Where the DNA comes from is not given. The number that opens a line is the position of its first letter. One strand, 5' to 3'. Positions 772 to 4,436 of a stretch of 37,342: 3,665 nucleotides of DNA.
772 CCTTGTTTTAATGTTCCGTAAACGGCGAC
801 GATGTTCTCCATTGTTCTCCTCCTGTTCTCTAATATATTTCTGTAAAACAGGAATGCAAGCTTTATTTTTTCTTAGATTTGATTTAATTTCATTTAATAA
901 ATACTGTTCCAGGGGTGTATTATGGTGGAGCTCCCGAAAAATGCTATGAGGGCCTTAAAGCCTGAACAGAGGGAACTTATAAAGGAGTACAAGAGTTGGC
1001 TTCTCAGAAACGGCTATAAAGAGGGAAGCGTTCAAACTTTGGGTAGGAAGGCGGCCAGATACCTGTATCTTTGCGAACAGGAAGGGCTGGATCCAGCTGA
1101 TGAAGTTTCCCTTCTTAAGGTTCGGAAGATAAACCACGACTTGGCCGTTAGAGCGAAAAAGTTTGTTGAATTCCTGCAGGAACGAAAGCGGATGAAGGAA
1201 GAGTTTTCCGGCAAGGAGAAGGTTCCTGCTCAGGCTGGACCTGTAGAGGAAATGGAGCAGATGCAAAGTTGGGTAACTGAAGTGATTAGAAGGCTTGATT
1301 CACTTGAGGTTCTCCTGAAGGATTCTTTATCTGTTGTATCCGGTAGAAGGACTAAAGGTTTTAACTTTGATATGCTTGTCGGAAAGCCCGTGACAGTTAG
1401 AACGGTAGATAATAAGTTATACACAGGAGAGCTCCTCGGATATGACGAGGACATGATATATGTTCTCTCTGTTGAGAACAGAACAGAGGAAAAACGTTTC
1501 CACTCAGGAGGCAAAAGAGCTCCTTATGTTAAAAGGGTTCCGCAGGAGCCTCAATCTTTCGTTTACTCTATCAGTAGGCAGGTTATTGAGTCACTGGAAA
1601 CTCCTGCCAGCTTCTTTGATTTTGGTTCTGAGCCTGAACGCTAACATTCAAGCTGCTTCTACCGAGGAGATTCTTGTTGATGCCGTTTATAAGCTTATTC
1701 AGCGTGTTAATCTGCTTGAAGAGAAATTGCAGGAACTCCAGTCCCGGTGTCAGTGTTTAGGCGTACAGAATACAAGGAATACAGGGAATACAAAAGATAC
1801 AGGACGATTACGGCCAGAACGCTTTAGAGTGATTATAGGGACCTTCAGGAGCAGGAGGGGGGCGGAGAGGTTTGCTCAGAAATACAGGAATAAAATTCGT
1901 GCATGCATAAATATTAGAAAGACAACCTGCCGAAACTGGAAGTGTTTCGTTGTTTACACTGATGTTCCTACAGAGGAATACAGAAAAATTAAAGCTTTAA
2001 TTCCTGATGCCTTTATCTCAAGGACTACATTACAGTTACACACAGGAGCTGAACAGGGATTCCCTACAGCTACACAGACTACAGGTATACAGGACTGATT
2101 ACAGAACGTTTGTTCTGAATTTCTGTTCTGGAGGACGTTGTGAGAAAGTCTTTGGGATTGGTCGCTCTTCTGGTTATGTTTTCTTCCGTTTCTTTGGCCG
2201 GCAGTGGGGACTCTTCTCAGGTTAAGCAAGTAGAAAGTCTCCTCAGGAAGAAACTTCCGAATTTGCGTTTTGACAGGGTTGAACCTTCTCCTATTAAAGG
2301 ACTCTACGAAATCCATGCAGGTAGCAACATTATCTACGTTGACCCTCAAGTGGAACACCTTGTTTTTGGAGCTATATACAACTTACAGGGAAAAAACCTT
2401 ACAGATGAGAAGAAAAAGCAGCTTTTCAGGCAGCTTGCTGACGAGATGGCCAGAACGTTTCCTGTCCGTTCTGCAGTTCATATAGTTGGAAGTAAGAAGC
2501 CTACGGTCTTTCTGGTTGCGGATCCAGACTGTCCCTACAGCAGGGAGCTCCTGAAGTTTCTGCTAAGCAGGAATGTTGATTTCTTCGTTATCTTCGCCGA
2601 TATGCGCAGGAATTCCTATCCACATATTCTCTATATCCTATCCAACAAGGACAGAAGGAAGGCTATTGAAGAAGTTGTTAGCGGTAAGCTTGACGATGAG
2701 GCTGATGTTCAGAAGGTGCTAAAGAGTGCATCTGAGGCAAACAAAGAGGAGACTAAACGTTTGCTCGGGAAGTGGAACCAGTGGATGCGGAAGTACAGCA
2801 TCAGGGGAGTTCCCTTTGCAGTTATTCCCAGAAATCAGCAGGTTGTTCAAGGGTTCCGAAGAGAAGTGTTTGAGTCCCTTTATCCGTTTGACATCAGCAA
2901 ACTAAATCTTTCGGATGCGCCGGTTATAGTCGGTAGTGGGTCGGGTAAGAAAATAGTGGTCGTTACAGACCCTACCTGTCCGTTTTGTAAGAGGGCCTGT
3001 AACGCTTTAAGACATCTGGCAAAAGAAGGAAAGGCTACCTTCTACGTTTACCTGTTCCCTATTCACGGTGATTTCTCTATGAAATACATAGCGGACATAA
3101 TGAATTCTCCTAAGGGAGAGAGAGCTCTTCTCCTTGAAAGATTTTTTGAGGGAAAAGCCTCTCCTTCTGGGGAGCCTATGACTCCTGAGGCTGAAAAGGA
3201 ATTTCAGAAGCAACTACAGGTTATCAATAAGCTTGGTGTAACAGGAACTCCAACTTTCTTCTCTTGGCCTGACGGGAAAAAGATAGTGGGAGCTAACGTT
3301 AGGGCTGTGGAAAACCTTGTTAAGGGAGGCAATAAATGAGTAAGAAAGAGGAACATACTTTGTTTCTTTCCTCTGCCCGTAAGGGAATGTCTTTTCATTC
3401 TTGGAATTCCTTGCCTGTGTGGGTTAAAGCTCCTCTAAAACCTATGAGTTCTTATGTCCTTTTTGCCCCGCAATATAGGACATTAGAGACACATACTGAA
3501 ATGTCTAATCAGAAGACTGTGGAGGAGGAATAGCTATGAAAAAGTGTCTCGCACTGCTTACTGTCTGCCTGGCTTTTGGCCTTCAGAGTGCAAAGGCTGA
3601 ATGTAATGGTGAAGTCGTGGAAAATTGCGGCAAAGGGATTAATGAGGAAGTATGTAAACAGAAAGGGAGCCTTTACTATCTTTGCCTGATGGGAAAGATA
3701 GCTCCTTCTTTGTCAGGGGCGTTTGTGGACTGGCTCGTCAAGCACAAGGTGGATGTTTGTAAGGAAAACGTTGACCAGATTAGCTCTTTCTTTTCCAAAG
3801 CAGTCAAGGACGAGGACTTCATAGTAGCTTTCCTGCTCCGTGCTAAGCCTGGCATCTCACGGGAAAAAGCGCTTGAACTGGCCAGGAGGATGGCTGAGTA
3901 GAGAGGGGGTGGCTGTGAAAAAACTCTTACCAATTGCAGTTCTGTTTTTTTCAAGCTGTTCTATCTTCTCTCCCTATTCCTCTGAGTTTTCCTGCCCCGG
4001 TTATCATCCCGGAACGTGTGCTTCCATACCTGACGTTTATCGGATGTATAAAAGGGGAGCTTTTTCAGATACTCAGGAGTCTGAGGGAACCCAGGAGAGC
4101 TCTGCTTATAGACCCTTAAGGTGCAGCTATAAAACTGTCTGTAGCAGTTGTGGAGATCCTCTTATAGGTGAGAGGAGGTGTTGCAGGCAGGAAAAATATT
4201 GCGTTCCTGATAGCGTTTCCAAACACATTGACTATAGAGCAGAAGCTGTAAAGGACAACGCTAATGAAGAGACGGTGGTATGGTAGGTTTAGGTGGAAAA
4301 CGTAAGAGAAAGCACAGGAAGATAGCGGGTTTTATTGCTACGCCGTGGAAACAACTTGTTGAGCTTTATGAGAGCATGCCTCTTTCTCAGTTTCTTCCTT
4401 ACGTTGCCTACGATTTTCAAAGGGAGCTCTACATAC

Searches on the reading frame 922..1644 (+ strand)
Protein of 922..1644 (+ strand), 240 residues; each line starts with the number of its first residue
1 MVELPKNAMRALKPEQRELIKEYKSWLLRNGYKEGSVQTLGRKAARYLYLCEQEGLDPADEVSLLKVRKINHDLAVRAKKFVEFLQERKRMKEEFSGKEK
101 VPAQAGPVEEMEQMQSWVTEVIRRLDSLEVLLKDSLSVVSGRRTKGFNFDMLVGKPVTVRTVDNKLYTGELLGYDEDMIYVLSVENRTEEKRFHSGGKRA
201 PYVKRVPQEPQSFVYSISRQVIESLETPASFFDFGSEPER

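Call 6: search_protein_families(library=pfam, proteins=[window:922-1644:+], max_evalue=0.01)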
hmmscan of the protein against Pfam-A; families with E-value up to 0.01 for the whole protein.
window:922-1644:+ (240 aa): 1 family
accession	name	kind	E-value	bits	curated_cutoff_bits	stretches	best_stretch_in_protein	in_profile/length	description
PF01423.28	LSM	-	0.0044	17.1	23.4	1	151-182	5-36/66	LSM domain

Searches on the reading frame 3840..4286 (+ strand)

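Call 6: search_protein_families(library=pfam, proteins=[window:3840-4286:+], max_evalue=0.01)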
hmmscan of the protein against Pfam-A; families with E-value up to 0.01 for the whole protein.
window:3840-4286:+ (148 aa): 1 family
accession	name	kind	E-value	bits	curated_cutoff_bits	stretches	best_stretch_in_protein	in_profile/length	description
PF09676.15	TraV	-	0.0075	17.7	21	0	48-86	1-40/128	Type IV conjugative transfer system lipoprotein (TraV)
